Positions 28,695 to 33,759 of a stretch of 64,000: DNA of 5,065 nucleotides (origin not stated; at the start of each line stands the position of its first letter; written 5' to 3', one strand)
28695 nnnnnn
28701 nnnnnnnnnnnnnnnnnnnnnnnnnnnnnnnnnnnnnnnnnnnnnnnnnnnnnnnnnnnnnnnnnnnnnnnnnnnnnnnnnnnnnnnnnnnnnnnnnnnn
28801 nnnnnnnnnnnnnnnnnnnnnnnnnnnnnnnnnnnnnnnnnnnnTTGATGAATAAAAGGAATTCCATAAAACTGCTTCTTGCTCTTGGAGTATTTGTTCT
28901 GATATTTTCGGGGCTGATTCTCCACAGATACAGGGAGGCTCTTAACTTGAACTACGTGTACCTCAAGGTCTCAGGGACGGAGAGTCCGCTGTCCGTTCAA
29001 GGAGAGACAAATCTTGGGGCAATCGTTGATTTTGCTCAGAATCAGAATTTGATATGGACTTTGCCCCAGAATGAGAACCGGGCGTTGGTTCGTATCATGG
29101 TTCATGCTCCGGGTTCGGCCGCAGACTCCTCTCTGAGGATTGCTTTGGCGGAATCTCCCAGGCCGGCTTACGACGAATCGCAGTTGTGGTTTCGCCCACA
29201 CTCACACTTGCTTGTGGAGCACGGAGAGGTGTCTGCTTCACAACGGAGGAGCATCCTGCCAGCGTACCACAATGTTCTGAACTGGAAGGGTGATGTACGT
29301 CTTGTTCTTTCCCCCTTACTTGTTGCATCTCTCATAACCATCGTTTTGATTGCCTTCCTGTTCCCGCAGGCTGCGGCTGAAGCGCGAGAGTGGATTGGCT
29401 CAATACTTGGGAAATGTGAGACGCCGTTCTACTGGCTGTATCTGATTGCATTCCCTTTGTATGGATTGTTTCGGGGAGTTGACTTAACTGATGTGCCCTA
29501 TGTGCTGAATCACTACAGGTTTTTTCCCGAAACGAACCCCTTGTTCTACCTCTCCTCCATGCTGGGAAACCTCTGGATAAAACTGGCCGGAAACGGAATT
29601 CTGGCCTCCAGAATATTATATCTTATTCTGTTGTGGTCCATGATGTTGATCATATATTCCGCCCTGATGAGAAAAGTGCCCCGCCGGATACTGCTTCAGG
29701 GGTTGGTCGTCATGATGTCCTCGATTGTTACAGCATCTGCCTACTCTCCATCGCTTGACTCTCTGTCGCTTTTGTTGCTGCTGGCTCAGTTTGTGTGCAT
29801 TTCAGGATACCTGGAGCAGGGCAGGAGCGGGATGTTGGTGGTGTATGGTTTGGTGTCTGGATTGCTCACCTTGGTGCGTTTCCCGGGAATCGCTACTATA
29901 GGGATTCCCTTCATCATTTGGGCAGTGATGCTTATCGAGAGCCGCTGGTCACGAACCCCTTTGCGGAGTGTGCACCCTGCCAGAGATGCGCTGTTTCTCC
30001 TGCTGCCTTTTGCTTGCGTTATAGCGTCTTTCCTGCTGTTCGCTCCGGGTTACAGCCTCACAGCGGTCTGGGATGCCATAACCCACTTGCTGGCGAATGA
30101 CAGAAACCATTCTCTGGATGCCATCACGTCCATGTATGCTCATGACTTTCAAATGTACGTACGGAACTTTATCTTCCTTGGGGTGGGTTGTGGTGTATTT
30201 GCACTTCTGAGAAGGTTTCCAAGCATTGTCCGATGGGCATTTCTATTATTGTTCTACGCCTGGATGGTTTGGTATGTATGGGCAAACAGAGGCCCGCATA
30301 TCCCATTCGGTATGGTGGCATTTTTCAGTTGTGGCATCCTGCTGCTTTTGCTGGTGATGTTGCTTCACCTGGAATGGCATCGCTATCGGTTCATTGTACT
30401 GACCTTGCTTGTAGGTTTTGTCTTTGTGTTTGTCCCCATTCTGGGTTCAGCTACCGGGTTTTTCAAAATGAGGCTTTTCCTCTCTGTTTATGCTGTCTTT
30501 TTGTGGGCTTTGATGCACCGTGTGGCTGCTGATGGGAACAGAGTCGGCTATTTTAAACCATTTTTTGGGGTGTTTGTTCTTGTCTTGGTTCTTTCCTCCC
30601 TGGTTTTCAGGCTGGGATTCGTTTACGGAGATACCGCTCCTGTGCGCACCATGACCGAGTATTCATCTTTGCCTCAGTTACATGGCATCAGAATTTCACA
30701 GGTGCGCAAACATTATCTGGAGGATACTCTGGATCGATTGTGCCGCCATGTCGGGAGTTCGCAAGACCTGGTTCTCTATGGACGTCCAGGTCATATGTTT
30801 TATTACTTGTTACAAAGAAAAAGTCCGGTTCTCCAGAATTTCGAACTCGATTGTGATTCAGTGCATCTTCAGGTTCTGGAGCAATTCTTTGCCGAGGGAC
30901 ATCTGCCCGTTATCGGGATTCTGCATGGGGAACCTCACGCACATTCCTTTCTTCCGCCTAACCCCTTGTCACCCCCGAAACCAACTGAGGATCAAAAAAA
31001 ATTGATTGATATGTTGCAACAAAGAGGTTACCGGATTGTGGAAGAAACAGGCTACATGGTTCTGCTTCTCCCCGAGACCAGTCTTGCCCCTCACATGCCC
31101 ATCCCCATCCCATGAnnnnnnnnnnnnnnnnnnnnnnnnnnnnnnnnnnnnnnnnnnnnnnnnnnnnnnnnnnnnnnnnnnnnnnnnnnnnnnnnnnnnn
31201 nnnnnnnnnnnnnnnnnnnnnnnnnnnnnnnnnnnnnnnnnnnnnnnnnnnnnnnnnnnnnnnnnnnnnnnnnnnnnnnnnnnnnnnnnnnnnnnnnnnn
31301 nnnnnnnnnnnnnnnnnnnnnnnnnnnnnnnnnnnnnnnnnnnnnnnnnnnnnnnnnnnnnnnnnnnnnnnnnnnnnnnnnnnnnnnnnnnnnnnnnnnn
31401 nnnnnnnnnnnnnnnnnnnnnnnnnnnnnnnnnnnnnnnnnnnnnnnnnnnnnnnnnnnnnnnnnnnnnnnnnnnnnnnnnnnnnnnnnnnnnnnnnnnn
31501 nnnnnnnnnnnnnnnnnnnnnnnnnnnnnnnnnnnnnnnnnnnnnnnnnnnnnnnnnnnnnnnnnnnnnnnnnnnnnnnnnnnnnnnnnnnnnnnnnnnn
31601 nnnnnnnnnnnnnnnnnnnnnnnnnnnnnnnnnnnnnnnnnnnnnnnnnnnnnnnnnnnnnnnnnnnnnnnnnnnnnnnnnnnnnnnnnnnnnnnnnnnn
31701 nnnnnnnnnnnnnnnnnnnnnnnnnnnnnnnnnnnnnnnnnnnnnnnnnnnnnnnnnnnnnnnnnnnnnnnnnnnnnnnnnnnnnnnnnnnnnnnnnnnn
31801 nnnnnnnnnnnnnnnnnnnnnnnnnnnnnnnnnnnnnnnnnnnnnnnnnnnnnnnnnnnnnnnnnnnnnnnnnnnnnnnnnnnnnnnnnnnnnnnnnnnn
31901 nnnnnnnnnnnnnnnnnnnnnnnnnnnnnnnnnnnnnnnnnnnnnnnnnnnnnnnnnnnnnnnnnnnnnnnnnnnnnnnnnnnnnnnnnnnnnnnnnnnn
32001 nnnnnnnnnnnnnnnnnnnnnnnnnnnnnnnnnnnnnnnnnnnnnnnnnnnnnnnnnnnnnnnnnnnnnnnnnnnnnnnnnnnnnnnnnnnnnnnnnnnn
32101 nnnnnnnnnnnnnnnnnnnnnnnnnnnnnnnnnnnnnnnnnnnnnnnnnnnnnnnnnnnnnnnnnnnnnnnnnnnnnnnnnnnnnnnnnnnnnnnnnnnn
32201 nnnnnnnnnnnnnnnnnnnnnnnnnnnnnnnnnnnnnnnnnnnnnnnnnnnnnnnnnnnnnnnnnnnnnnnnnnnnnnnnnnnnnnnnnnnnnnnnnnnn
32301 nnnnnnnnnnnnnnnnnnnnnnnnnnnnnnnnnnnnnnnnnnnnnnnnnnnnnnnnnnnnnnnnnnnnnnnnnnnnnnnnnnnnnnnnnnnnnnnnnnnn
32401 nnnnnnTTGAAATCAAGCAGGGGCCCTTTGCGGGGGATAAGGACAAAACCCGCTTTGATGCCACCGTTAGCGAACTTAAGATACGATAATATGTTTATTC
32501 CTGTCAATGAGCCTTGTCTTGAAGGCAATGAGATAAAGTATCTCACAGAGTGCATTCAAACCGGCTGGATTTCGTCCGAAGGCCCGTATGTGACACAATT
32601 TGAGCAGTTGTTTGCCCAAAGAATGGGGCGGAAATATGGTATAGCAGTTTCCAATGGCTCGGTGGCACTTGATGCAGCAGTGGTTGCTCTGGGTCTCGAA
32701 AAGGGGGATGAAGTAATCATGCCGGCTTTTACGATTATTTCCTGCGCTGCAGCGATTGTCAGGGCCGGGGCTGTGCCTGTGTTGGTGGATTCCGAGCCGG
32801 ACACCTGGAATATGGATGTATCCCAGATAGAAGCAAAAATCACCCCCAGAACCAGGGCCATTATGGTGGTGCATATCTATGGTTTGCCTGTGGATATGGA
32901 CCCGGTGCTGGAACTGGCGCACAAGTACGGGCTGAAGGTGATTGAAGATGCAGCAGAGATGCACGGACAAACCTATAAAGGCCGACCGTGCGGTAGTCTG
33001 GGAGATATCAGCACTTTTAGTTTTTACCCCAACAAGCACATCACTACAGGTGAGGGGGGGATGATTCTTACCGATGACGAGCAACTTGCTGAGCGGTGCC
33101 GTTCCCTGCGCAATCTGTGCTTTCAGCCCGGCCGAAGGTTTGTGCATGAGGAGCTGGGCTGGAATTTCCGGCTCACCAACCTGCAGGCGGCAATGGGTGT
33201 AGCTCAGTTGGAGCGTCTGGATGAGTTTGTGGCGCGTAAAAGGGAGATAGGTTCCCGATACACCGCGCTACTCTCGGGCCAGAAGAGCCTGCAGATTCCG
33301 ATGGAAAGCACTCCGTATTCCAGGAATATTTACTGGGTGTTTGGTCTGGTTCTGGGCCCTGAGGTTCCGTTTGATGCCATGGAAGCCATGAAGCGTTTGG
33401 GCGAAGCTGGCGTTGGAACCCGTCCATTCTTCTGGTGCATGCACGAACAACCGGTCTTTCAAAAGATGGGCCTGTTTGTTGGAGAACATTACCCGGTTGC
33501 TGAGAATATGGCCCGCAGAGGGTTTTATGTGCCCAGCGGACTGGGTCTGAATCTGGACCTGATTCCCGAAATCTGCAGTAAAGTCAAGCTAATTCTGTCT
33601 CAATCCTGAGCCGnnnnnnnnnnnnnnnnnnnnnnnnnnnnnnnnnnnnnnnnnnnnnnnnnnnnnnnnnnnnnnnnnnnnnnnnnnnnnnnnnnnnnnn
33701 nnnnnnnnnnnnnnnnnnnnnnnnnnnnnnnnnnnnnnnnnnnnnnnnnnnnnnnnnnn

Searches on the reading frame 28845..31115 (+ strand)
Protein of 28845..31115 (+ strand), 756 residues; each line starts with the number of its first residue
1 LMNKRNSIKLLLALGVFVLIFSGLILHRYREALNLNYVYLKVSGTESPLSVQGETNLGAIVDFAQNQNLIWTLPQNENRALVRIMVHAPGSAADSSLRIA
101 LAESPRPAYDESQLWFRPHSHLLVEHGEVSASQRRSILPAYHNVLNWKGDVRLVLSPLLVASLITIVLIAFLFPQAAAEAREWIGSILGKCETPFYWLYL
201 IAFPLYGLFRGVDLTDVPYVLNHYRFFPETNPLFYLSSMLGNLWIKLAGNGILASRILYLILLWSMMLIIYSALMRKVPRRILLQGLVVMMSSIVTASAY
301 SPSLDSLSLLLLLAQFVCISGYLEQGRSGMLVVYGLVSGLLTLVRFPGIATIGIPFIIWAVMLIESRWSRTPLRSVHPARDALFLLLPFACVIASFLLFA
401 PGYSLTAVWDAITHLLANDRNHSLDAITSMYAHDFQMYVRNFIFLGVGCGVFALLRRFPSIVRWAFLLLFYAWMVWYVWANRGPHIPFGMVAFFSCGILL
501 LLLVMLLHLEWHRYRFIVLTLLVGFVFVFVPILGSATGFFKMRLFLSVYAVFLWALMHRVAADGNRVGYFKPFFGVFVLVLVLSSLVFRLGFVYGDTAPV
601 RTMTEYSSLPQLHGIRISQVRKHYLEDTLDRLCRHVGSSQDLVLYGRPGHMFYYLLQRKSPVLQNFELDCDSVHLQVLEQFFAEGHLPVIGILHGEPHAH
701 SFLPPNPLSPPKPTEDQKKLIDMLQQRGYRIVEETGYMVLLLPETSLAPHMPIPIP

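Call 9: search_protein_families(library=pfam, proteins=[window:28845-31115:+], max_evalue=0.001)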
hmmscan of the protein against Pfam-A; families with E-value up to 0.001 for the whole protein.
window:28845-31115:+ (756 aa): 0 families

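Call 29: search_protein_families(library=ncbifam, proteins=[window:28845-31115:+], max_evalue=0.001)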
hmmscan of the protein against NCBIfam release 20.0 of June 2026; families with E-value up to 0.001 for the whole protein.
window:28845-31115:+ (756 aa): 0 families

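Call 34: find_homologous_proteins(query=window:28845-31115:+, max_evalue=0.00001)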
Query window:28845-31115:+ (756 aa): 1 proteins with E <= 0.00001 among 8000 candidates.
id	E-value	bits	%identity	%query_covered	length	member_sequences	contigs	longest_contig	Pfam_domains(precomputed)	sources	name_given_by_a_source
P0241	0.0e+0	1702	100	100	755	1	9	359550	-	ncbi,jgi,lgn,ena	-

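Call 49: search_protein_representatives(protein=window:28845-31115:+)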
Query: 756 residues. Proteins with E-value up to 0.001 (for the whole library): 75; up to 1e-10: 22; up to 1e-30: 1. The best 75 are listed.
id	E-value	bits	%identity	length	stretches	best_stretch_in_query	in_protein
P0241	0.0e+00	1701.5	100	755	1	2-756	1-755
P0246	8.7e-28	113.6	24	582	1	195-738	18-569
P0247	4.8e-26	107.8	27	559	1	187-697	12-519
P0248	9.5e-20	87.0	24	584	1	201-701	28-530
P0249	1.4e-19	86.4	24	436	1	332-741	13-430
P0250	6.4e-19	84.3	26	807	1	57-684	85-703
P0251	4.1e-18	81.6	25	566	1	186-699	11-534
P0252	5.9e-17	77.8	26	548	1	197-666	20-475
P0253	3.6e-15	71.8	22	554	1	199-739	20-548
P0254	5.2e-15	71.3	24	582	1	183-674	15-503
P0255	1.3e-14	70.0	23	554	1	192-705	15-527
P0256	1.2e-13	66.8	27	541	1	203-660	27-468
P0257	7.7e-13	64.2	27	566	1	197-669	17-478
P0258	9.5e-13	63.9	25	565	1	187-702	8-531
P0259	3.8e-12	61.9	24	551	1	194-698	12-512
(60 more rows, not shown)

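Call 52: search_protein_families(library=pfam, alignment_id=A2, max_evalue=0.01)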
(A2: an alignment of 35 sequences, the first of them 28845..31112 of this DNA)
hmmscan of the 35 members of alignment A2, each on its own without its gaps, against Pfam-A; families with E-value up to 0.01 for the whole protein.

A. member 1, window:28845-31112:+ (756 aa): 0 families

B. families by the number of members that match (of 35 scanned): 1 family
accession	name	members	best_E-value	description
PF13231.12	PMT_2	9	1.4e-05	Dolichyl-phosphate-mannose-protein mannosyltransferase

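Call 65: predict_structure(alignment_id=A2)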
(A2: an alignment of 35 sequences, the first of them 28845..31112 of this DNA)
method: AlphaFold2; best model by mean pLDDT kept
length: 756 residues; sequences in the alignment: 35
mean_pLDDT: 78.8   pTM: 0.76
mean pLDDT of the five models: 78.8, 77.5, 77.3, 76.8, 76.0
residues with pLDDT >= 90: 393; 70-90: 158; 50-70: 60; < 50: 145
segments of 3 or more residues with pLDDT < 50: 28-155, 700-708, 751-756
pLDDT, mean of each block of 10 residues (from residue 1): 57 65 56 39 34 36 44 37 39 41 35 32 36 39 35 50 65 75 80 94 93 92 89 91 95 95 96 94 96 91 93 96 90 93 93 89 79 71 88 84 82 84 89 95 98 96 96 94 79 96 96 90 95 91 96 96 95 96 93 84 94 94 94 92 94 95 85 85 93 72 43 86 95 93 81 43
secondary structure, 60 per line:
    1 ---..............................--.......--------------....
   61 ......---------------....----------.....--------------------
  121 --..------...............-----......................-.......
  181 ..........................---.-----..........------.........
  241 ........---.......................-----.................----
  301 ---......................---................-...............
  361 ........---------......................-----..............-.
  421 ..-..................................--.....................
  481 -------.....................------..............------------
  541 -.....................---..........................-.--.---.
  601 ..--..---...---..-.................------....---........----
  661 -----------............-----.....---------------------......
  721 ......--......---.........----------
elements in order (helices of 4 or more, strands of 3 or more residues): H4-33 H36-42 H57-66 E82-85 E96-100 H131-145 H151-172 H174-206 H216-225 H232-248 H252-274 H280-296 H304-325 H329-344 H346-368 H378-399 H405-418 H424-457 H460-480 H488-508 H515-528 H542-562 H566-591 H619-635 E642-645 H649-656 H672-683 E689-693 H715-726 E729-734 E738-743

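Call 69: fold_search(model_id=the predicted structure, library=pdb)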
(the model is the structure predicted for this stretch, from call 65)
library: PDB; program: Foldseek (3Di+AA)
matches with E <= 10: 333; with E <= 0.001: 18
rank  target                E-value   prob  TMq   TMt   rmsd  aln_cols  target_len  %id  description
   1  5ezm                  1.2e-06  1.00  0.34  0.45  15.7       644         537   11  Crystal Structure of ArnT from Cupriavidus metallidurans in the apo state (released 2016-02-17)
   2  5f15                  1.2e-06  1.00  0.32  0.41  16.0       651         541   12  Crystal Structure of ArnT from Cupriavidus metallidurans bound to Undecaprenyl phosphate (released 2016-02-17)
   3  8b6l_I                8.5e-05  1.00  0.36  0.39  17.7       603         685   11  Subtomogram average of the human Sec61-TRAP-OSTA-translocon (released 2022-12-07)
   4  7e9s_A                1.3e-04  1.00  0.35  0.31  15.8       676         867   13  Archaeal oligosaccharyltransferase AglB from Archaeoglobus fulgidus in complex with an inhibitory peptide and a dolich (released 2021-09-08)
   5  3waj                  1.5e-04  1.00  0.35  0.34  15.8       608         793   16  Crystal structure of the Archaeoglobus fulgidus oligosaccharyltransferase (O29867_ARCFU) complex with Zn and sulfate (released 2013-10-30)
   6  3wak                  2.1e-04  1.00  0.35  0.31  16.4       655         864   15  Crystal structure of the Archaeoglobus fulgidus oligosaccharyltransferase (O29867_ARCFU) in the apo form (released 2013-10-30)
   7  6ezn_F                2.7e-04  1.00  0.37  0.42  13.4       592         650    9  Cryo-EM structure of the yeast oligosaccharyltransferase (OST) complex (released 2018-01-17)
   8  6ftg_5                2.7e-04  1.00  0.38  0.44  16.6       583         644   10  Subtomogram average of OST-containing ribosome-translocon complexes from canine rough microsomal membranes (released 2018-03-21)
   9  5gmy_A                5.6e-04  1.00  0.34  0.31  16.1       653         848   15  Crystal structure of the Archaeoglobus fulgidus oligosaccharyltransferase (O29867_ARCFU) tethered with an acceptor pep (released 2017-02-01)
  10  8pn9_A                5.6e-04  1.00  0.35  0.39  15.0       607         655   10  Structure of human oligosaccharyltransferase OST-A complex bound to NGI-1 (released 2024-05-08)
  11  6gxc_A                5.6e-04  1.00  0.32  0.34  10.8       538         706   11  Bacterial oligosaccharyltransferase PglB in complex with an inhibitory peptide and a reactive lipid-linked oligosaccha (released 2018-11-14)
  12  9s6u_A                5.6e-04  1.00  0.32  0.40   8.8       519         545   13  Ternary cryo-EM structure of human ALG9 with Dol25-PP-GlcNAc2Man8, Dol25-P-Man and Fab (released 2026-03-18)
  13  6s7t_A                6.1e-04  1.00  0.36  0.38  15.2       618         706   10  Cryo-EM structure of human oligosaccharyltransferase complex OST-B (released 2019-12-18)
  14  7zlh_A                6.1e-04  1.00  0.37  0.41  15.2       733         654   11  Cryo-EM structure of C-mannosyltransferase CeDPY19, in apo state, bound to CMT2-Fab and anti-Fab nanobody (released 2023-01-11)
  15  7zli_A                6.4e-04  1.00  0.35  0.39  15.4       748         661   10  Cryo-EM structure of C-mannosyltransferase CeDPY19, in complex with Dol25-P-Man and bound to CMT2-Fab and anti-Fab nan (released 2023-01-11)
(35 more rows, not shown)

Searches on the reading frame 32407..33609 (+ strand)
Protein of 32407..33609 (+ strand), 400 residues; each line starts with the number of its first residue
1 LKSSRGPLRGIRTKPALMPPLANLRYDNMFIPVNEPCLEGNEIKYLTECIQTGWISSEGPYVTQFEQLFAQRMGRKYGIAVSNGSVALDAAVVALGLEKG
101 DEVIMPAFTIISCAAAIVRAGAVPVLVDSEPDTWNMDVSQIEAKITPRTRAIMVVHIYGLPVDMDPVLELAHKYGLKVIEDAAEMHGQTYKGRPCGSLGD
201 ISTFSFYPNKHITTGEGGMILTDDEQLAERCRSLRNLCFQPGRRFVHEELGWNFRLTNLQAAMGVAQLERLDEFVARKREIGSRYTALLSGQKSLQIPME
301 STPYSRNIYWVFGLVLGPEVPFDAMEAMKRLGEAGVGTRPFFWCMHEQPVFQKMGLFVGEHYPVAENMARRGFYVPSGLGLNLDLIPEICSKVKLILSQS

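Call 9: search_protein_families(library=pfam, proteins=[window:32407-33609:+], max_evalue=0.001)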
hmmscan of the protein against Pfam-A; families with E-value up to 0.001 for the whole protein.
window:32407-33609:+ (400 aa): 4 families
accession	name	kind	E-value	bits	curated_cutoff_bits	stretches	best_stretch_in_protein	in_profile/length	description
PF01041.23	DegT_DnrJ_EryC1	-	6.7e-114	381.3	19.8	1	37-393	2-359/360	DegT/DnrJ/EryC1/StrS aminotransferase family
PF01212.27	Beta_elim_lyase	-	2.5e-06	27.5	27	1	59-284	31-260/288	Beta-eliminating lyase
PF01053.26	Cys_Met_Meta_PP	-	1.9e-05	23.8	27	1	59-234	51-225/381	Cys/Met metabolism PLP-dependent enzyme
PF00266.25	Aminotran_5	-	0.00089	18.8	21.5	0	81-186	67-180/371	Aminotransferase class-V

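Call 29: search_protein_families(library=ncbifam, proteins=[window:32407-33609:+], max_evalue=0.001)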
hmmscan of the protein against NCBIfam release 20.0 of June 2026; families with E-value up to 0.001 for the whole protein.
window:32407-33609:+ (400 aa): 26 families (the best 25 are shown)
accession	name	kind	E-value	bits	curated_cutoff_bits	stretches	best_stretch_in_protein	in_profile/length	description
TIGR04181.1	NHT_00031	hypoth_equivalog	9.2e-99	330.7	420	1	31-378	1-359/359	LegC family aminotransferase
TIGR03588.1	PseC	equivalog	3.6e-73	246.7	423.5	1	31-394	2-377/380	UDP-4-amino-4,6-dideoxy-N-acetyl-beta-L-altrosamine transaminase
NF008687.0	PRK11706.1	equivalog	1.3e-67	228.2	375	1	31-373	2-350/375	dTDP-4-amino-4,6-dideoxygalactose transaminase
NF011936.0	PRK15407.1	equivalog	3e-66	223.9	423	2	28-236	34-249/440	lipopolysaccharide biosynthesis protein RfbH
NF008658.2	PRK11658.1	equivalog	1.1e-63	215.1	631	1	29-352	3-334/379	UDP-4-amino-4-deoxy-L-arabinose aminotransferase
TIGR02379.1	ECA_wecE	subfamily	9.8e-60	202.3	434.85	1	30-361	1-340/376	dTDP-4-amino-4,6-dideoxy-D-glucose transaminase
TIGR04427.1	PLP_DesI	equivalog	2.3e-56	191.6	650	1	46-398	38-384/390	dTDP-4-dehydro-6-deoxyglucose aminotransferase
NF006488.0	PRK08912.1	equivalog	1e-08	34.6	498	1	82-154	94-165/387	aminotransferase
NF005816.0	PRK07682.1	equivalog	1.8e-08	33.4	620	1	81-155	95-170/390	aminotransferase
NF006569.0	PRK09082.1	subfamily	3.1e-08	33.1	420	1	63-154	78-169/386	methionine aminotransferase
NF002878.0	PRK03321.1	subfamily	1.3e-07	30.7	374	1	69-155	66-152/352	histidinol-phosphate transaminase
NF004770.0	PRK06108.1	subfamily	1.6e-07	30.5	422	1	67-154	88-176/396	pyridoxal phosphate-dependent aminotransferase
NF005817.0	PRK07683.1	equivalog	2.3e-07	29.9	575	1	82-155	96-168/387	aminotransferase A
NF009079.0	PRK12414.1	subfamily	4.4e-07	29.2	481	1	65-154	79-168/384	methionine aminotransferase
NF005855.0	PRK07777.1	equivalog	8e-07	28.7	553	1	81-154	94-169/391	pyridoxal phosphate-dependent aminotransferase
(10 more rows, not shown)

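Call 32: search_solved_structures(query=window:32407-33609:+, max_evalue=1e-20)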
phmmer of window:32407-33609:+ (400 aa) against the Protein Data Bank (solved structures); distinct sequences matched with E-value up to 1e-20: 55.
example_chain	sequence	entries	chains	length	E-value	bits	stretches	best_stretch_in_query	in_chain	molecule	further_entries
3bn1_A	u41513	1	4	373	3.8e-91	309.3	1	31-383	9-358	Perosamine synthetase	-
3dr7_A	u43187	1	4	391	4e-91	309.2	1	31-383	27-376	Putative perosamine synthetase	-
3dr4_A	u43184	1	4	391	2.7e-90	306.4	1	31-383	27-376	Putative perosamine synthetase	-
7b0m_AAA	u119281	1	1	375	7.8e-72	245.7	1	35-354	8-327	Sugar aminotransferase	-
7b0d_A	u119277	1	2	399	8.7e-66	225.8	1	46-351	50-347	Glutamine--scyllo-inositol transaminase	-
3frk_A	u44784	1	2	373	1.5e-58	201.9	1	42-393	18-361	QdtB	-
1mdo_A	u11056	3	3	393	8.5e-53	183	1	28-352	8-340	ArnB aminotransferase | UDP-4-amino-4-deoxy-L-arabinose--oxoglutarate aminotransferase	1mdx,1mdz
8gyh_B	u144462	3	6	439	1.3e-52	182.4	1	57-303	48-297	DegT/DnrJ/EryC1/StrS family aminotransferase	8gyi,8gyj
4oca_A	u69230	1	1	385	5.4e-52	180.3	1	28-352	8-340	UDP-4-amino-4-deoxy-L-arabinose--oxoglutarate aminotransferase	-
2oga_A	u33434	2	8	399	6e-51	176.9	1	59-313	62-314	Transaminase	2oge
7n63_A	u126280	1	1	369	1.6e-50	175.5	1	46-298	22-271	Putative aminotransferase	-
4lc3_A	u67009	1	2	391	2.3e-50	175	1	29-368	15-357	Putative UDP-4-amino-4-deoxy-l-arabinose--oxoglutarate aminotransferase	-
3nu7_A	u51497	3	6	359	2.4e-49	171.6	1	59-289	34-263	Aminotransferase WbpE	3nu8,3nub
3nyu_A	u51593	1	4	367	2.6e-49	171.5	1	59-289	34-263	Aminotransferase WbpE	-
7l7x_AAA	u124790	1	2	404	3.6e-49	171.1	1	59-279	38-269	DegT/DnrJ/EryC1/StrS aminotransferase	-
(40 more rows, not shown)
